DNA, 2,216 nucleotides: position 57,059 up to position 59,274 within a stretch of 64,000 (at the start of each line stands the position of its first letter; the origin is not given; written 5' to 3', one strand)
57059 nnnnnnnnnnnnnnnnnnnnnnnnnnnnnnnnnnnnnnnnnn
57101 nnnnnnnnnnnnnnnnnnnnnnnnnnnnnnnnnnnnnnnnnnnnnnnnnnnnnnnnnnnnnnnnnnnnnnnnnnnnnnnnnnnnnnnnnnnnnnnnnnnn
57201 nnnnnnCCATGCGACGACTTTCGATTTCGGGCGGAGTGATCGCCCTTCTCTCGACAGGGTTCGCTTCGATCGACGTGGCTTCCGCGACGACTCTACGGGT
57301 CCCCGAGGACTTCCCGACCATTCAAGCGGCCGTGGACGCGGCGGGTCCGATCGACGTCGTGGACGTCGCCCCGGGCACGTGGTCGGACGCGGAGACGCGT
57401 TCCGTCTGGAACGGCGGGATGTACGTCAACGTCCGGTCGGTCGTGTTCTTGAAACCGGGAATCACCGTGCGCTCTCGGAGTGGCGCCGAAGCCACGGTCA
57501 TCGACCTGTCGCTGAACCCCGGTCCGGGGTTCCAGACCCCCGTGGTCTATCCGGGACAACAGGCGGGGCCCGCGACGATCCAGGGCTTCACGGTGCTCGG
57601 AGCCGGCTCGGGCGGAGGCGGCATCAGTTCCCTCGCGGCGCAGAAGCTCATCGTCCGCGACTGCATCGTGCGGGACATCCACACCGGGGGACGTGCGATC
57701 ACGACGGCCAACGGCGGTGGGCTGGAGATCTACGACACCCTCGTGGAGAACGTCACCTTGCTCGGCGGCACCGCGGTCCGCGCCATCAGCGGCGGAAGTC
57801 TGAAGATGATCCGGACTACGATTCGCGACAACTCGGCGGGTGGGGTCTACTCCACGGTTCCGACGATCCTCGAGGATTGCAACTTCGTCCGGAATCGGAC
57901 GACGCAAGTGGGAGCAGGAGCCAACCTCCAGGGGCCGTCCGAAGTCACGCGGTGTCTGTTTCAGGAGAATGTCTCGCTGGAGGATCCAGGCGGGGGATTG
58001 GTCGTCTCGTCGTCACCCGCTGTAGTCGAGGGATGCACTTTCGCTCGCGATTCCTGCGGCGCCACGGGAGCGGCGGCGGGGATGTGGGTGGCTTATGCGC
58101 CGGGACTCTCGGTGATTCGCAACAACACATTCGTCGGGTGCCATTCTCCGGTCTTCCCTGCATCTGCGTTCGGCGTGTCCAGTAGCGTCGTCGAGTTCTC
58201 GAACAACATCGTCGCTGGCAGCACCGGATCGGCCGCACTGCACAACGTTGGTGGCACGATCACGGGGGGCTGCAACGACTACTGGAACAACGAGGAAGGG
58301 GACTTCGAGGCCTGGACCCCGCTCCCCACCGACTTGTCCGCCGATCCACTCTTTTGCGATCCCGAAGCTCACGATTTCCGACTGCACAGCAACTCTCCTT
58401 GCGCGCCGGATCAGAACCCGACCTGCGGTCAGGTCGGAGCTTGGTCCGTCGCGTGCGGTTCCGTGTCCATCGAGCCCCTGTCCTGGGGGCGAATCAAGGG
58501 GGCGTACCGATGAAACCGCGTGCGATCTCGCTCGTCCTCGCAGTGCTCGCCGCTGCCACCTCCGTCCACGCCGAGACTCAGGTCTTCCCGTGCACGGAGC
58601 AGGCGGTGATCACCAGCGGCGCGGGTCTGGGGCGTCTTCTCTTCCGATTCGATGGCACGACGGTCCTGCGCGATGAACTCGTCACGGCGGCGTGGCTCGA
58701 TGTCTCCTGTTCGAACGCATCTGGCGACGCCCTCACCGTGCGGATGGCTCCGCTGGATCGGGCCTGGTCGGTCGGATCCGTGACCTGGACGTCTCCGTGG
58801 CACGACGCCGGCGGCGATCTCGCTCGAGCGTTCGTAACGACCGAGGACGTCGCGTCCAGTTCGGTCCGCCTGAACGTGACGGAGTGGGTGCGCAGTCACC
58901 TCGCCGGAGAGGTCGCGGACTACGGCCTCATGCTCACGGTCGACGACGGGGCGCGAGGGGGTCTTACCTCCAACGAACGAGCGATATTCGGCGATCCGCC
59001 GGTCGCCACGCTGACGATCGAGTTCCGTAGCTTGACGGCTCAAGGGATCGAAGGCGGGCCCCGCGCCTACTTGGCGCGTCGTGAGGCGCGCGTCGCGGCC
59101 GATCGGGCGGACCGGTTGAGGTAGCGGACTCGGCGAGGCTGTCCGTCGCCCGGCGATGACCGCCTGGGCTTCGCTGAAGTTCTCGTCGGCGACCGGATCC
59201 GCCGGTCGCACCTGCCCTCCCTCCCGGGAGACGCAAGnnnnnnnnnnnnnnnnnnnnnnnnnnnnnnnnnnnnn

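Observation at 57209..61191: Tandemly duplicated two-gene cassette: a tagged secreted beta-helix protein plus a translationally coupled small secreted partner of unknown family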

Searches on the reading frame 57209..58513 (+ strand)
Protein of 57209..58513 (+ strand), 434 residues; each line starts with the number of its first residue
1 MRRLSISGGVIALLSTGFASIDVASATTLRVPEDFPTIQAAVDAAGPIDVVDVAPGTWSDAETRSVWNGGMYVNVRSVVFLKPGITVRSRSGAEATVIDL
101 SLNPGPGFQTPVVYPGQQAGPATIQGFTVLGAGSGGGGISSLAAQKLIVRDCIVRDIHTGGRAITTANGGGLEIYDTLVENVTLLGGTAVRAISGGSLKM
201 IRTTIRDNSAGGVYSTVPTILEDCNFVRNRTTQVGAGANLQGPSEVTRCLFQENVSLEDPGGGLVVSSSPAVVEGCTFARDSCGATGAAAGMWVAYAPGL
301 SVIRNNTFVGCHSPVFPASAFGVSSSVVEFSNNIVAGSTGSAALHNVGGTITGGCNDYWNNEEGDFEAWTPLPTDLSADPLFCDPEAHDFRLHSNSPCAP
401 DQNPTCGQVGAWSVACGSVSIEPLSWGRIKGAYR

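Call 3: search_protein_families(library=pfam, proteins=[window:57209-58513:+], max_evalue=0.1)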
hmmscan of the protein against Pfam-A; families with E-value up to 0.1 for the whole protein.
window:57209-58513:+ (434 aa): 3 families
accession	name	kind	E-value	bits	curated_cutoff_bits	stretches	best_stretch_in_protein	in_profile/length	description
PF13229.12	Beta_helix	-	4.9e-12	46.2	25.9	2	194-353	7-146/158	Right handed beta helix region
PF17161.10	DUF5123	-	3.3e-06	28.6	35.1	1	302-397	2-103/113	Domain of unknown function (DUF5123)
PF08480.16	Disaggr_assoc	-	0.0024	18.2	22.6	1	356-395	134-172/194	Disaggregatase related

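Call 4: search_protein_families(library=ncbifam, proteins=[window:57209-58513:+], max_evalue=0.1)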
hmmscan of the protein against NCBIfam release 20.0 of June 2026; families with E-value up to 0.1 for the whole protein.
window:57209-58513:+ (434 aa): 0 families

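Call 77: search_solved_structures(query=A5, max_evalue=1)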
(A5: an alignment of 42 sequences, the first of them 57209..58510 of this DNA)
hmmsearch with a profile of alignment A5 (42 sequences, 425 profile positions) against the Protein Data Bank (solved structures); distinct sequences matched with E-value up to 1: 21.
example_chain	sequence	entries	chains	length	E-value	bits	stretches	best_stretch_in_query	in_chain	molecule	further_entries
7dmk_A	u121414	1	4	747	1e-09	41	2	197-311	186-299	BcAlyPL6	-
2pyg_A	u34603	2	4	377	8.9e-08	34.6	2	27-173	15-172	Poly(beta-D-mannuronate) C5 epimerase 4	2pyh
7qoj_J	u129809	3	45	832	1.7e-05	27.1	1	121-290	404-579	Tail fiber protein gp22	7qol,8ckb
3zpp_A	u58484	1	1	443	4.5e-05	25.7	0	199-255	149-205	CELL WALL SURFACE ANCHOR FAMILY PROTEIN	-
6qps_A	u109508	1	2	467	4.8e-05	25.6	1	163-328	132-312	Polysaccharide Lyase Family 6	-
4mr0_A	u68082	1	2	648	0.00062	21.9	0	199-255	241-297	Plasmin and fibronectin-binding protein A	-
5lw3_A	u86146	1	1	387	0.0029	19.7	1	27-129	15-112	Poly(beta-D-mannuronate) C5 epimerase 6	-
9rx2_A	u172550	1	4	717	0.003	19.7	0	368-391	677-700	Parallel beta-helix repeat protein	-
8xfq_A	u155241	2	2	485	0.018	17.1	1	149-256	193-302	mannuronan 5-epimerase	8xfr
8ja4_A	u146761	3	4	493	0.019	17.1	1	149-256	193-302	mannuronan 5-epimerase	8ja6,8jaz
7o84_A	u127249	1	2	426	0.066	15.3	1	236-336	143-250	Alginate lyase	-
7o7a_A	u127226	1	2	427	0.066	15.3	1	236-336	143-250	Aliginate lyase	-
7o79_A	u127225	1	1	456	0.11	14.5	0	34-58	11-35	Poly(Beta-D-mannuronate) lyase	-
6yfq_AA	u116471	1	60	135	0.23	13.5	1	261-325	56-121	coat protein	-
3vst_A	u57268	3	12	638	0.54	12.2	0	195-332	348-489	Xylosidase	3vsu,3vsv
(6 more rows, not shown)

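Call 85: predict_structure(alignment_id=A5)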
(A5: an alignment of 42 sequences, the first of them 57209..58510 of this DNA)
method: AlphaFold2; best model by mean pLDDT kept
length: 434 residues; sequences in the alignment: 42
mean_pLDDT: 90.9   pTM: 0.88
mean pLDDT of the five models: 90.9, 90.3, 90.2, 89.8, 89.6
residues with pLDDT >= 90: 339; 70-90: 55; 50-70: 30; < 50: 10
segments of 3 or more residues with pLDDT < 50: 1-3
pLDDT, mean of each block of 10 residues (from residue 1): 47 52 80 98 97 98 93 96 97 98 93 89 98 89 94 91 89 98 89 94 97 97 98 95 98 95 96 98 92 95 98 89 97 96 92 97 87 96 95 97 96 82 59 62
secondary structure, 60 per line:
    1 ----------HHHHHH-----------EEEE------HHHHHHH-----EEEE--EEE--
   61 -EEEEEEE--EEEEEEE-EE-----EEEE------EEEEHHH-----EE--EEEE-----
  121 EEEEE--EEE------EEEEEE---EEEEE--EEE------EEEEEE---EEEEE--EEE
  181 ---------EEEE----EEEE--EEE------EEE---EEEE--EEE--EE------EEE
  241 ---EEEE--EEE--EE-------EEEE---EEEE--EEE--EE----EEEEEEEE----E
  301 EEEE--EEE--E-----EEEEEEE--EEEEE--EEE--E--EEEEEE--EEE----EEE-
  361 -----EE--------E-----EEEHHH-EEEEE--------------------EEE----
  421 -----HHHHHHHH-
elements in order: H11-16 E28-31 H38-44 E50-53 E56-58 E62-68 E71-77 E86-89 E96-99 E112-115 E121-125 E128-130 E137-142 E146-150 E153-155 E162-167 E171-175 E178-180 E190-193 E198-201 E204-206 E213-215 E219-222 E225-227 E238-240 E244-247 E250-252 E264-267 E271-274 E277-279 E288-295 E300-304 E307-309 E318-324 E327-331 E334-336 E342-347 E350-352 E357-359 E382-384 E389-393 E414-416 H426-433

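Call 107: search_protein_families(library=pfam, alignment_id=A5, max_evalue=0.01)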
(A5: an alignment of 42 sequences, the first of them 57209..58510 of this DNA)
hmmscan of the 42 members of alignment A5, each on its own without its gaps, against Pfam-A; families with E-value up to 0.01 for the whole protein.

A. member 1, window:57209-58510:+ (434 aa): 3 families
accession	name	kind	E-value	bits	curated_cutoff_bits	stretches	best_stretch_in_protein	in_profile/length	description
PF13229.12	Beta_helix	-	4.9e-12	46.2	25.9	2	194-353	7-146/158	Right handed beta helix region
PF17161.10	DUF5123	-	3.3e-06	28.6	35.1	1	302-397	2-103/113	Domain of unknown function (DUF5123)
PF08480.16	Disaggr_assoc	-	0.0024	18.2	22.6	0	356-395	134-172/194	Disaggregatase related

B. families by the number of members that match (of 42 scanned): 8 families
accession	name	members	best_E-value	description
PF13229.12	Beta_helix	42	1.2e-22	Right handed beta helix region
PF17161.10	DUF5123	28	6.8e-08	Domain of unknown function (DUF5123)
PF05048.19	NosD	26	6.2e-10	Periplasmic copper-binding protein (NosD)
PF08480.16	Disaggr_assoc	13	2.7e-05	Disaggregatase related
PF14592.12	Chondroitinas_B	1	5e-06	Chondroitinase B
PF01095.25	Pectinesterase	1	6.4e-05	Pectinesterase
PF02415.23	Chlam_PMP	1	0.00035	Chlamydia polymorphic membrane protein (Chlamydia_PMP) repeat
PF07602.17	DUF1565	1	0.00098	Protein of unknown function (DUF1565)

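Call 112: search_dna_similar(query=window:57209-58510:+, collection=phages, mode=protein, max_evalue=0.001, max_rows=10)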
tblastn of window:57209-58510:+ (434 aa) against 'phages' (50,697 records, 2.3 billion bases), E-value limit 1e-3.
No match.

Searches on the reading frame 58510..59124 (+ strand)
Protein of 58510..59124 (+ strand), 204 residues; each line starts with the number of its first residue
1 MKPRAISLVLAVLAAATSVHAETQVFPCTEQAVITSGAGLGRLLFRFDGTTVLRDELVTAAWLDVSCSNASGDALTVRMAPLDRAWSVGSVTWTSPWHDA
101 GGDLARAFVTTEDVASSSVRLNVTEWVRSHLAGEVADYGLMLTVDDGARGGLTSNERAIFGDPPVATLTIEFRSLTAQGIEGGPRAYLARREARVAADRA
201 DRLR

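Call 3: search_protein_families(library=pfam, proteins=[window:58510-59124:+], max_evalue=0.1)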
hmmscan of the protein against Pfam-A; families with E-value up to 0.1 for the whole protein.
window:58510-59124:+ (204 aa): 1 family
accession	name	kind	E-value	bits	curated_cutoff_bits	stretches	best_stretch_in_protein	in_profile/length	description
PF24517.2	CBM96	-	0.0011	19.3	26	1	43-157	42-153/164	Carbohydrate-binding module family 96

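Call 4: search_protein_families(library=ncbifam, proteins=[window:58510-59124:+], max_evalue=0.1)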
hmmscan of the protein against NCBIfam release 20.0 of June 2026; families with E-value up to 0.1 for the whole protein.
window:58510-59124:+ (204 aa): 1 family
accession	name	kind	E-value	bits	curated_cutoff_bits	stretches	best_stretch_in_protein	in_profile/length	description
NF033679.1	DNRLRE_dom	domain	5.4e-08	33.1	34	1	37-148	27-142/164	DNRLRE domain-containing protein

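Call 14: find_homologous_proteins(query=window:58510-59124:+, max_evalue=0.001)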
Query window:58510-59124:+ (204 aa): 3 proteins with E <= 0.001 among 2238 candidates.
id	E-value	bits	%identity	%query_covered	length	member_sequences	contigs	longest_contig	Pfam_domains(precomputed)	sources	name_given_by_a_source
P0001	1.1e-126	438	100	100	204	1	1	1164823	-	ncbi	ncbi:MAG: hypothetical protein R3B81_00770 [bacterium]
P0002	2.0e-90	320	72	99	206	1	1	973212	-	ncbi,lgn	ncbi:MAG: hypothetical protein R3B81_08475 [bacterium]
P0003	6.1e-60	220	60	86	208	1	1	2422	-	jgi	jgi:hypothetical protein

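Call 16: find_encoding_contigs(protein=P0002, flank=10000, max_places=4)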
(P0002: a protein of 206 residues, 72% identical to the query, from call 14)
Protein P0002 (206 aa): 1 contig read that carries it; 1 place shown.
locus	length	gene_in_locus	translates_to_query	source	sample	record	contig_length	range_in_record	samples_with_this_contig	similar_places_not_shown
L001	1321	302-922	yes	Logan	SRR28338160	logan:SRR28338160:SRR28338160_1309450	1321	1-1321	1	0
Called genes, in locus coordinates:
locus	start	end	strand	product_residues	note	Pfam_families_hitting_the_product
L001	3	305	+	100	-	?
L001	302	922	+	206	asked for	-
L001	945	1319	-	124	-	?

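Call 17: find_encoding_contigs(protein=P0003, flank=10000, max_places=4)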
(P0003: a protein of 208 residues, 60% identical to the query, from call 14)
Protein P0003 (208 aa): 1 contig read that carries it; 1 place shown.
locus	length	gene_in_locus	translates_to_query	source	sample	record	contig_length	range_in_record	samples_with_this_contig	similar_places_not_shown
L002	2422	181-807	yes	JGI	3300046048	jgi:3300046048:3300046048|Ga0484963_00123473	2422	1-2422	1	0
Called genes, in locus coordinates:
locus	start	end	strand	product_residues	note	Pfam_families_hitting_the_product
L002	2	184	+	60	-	?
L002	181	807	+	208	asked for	-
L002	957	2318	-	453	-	PF02417:Chromate_transp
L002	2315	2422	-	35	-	?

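Call 36: predict_structure(alignment_id=A1)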
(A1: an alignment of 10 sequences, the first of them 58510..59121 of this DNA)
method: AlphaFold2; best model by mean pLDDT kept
length: 204 residues; sequences in the alignment: 10
mean_pLDDT: 82.0   pTM: 0.76
mean pLDDT of the five models: 82.0, 80.8, 80.4, 80.0, 78.8
residues with pLDDT >= 90: 76; 70-90: 89; 50-70: 27; < 50: 12
segments of 3 or more residues with pLDDT < 50: 13-17, 99-103
pLDDT, mean of each block of 10 residues (from residue 1): 52 53 94 89 92 93 88 80 82 61 60 87 92 87 83 91 92 90 88 88 79
secondary structure, 60 per line:
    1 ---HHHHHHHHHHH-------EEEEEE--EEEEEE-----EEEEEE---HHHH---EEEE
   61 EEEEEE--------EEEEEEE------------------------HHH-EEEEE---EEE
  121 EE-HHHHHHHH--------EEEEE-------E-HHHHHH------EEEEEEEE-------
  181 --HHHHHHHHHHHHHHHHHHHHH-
elements in order: H4-14 E22-27 E30-35 E41-46 H50-53 E57-66 E75-81 E110-114 E118-122 H124-131 E140-144 H154-159 E166-173 H183-203

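Call 38: search_protein_representatives(alignment_id=A1)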
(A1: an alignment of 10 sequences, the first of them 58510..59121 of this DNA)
Query: 10 sequences, 207 profile positions. Proteins with E-value up to 0.001 (for the whole library): 891; up to 1e-10: 262; up to 1e-30: 36. The best 150 are listed.
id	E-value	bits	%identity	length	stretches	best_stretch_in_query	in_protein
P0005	1.6e-97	341.4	-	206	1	1-206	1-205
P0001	1.3e-79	282.9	-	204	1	6-206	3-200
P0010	6.3e-50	185.9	-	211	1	4-206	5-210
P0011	4.5e-49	183.1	-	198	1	22-201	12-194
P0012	1.1e-47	178.6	-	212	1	1-206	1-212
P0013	2.2e-47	177.6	-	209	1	3-202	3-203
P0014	1.3e-45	171.8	-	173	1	37-202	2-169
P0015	5.0e-45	169.9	-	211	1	12-198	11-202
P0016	3.2e-44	167.3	-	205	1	8-197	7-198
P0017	5.4e-42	160.0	-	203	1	4-198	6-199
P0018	1.1e-41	159.0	-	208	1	13-206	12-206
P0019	5.5e-41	156.7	-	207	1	6-201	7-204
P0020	2.9e-39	151.1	-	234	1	12-205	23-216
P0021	1.4e-38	148.8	-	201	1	7-198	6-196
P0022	1.6e-38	148.6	-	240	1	21-195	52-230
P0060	4.8e-26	107.9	-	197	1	11-186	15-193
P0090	1.5e-20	90.0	-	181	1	13-179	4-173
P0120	8.6e-18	80.9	-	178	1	9-174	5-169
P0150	1.1e-15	74.1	-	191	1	12-188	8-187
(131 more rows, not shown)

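Call 47: find_related_loci(query=A1, collection=genome_contigs, flank=6000)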
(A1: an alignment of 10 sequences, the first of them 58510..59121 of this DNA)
Query A1 (204 aa) in genome_contigs; peptide patterns used: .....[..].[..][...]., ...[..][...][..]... (x = any residue, [..] = any of these).
89 stretches matched a pattern; 3 encode a relative of the query (tblastn E <= 1e-3); 3 distinct loci.
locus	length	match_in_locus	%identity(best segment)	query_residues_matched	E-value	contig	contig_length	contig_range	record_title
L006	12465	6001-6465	34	26-177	3e-22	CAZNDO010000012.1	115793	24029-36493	MAG TPA_asm: uncultured Gemmatimonadota bacterium isolate binchicken_co242_78 genome assembly, contig: NODE_527_length_1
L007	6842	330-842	30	7-175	4e-20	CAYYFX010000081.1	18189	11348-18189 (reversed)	MAG TPA_asm: uncultured Gemmatimonadota bacterium isolate SRP239054_co1_84 genome assembly, contig: NODE_2107_length_181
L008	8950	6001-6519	27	6-171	1e-12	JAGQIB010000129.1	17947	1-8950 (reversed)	MAG: Gemmatimonadetes bacterium isolate HKST-UBA01 2011-04-20_1_(paired)_contig_187310, whole genome shotgun sequence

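Call 53: find_related_loci(query=A1, collection=metagenome_contigs, flank=10000)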
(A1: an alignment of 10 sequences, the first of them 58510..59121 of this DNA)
Query A1 (204 aa) in metagenome_contigs; peptide patterns used: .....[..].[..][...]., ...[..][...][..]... (x = any residue, [..] = any of these).
104 stretches matched a pattern; 1 encode a relative of the query (tblastn E <= 1e-3); 1 distinct loci.
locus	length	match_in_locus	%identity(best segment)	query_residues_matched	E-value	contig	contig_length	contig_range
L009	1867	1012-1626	27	4-202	7e-20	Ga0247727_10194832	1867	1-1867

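Call 56: find_encoding_contigs(protein=P0090, flank=6000, max_places=3)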
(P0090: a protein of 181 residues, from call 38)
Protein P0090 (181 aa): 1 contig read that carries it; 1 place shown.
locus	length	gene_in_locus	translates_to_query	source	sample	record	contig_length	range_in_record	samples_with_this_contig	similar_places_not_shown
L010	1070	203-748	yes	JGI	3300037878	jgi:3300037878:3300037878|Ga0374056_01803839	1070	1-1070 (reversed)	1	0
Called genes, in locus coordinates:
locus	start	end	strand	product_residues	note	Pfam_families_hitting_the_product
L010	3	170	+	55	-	?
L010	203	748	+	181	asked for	-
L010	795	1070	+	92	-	?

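Call 57: find_encoding_contigs(protein=P0120, flank=6000, max_places=3)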
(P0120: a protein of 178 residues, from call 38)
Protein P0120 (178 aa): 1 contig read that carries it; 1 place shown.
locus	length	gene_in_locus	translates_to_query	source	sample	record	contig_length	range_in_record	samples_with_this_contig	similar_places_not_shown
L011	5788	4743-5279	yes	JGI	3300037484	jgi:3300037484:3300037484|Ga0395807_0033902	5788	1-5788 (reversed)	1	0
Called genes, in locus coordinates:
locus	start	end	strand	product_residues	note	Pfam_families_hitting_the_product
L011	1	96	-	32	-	?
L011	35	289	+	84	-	-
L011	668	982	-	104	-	-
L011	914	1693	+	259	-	PF13358:DDE_3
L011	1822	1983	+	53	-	-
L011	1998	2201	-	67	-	-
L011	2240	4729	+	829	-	PF13088:BNR_2 (faint), PF05048:NosD (faint), PF13229:Beta_helix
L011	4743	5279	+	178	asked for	-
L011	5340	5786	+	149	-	?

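Call 99: find_encoding_contigs(protein=P0150, flank=6000, max_places=3)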
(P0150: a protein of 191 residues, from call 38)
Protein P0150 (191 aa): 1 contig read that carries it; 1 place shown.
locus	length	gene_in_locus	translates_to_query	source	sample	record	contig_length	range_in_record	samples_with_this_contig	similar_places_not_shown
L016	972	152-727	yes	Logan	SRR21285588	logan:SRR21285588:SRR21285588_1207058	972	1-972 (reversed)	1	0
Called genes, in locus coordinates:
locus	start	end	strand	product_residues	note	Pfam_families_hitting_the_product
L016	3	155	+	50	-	?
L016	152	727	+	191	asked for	-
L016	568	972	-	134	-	?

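Call 100: find_encoding_contigs(protein=P0060, flank=6000, max_places=3)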
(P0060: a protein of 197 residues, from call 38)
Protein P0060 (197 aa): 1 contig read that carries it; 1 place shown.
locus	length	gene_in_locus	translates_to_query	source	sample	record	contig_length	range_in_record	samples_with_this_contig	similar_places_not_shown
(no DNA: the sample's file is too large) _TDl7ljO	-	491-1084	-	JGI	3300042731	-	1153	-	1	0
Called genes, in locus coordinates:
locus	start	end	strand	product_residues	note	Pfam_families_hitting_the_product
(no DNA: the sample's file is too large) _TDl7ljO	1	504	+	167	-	?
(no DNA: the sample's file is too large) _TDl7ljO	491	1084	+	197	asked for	-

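Call 111: search_dna_similar(query=window:58510-59121:+, collection=phages, mode=protein, max_evalue=0.001, max_rows=10)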
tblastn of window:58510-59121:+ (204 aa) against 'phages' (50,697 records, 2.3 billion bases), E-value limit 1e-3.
No match.
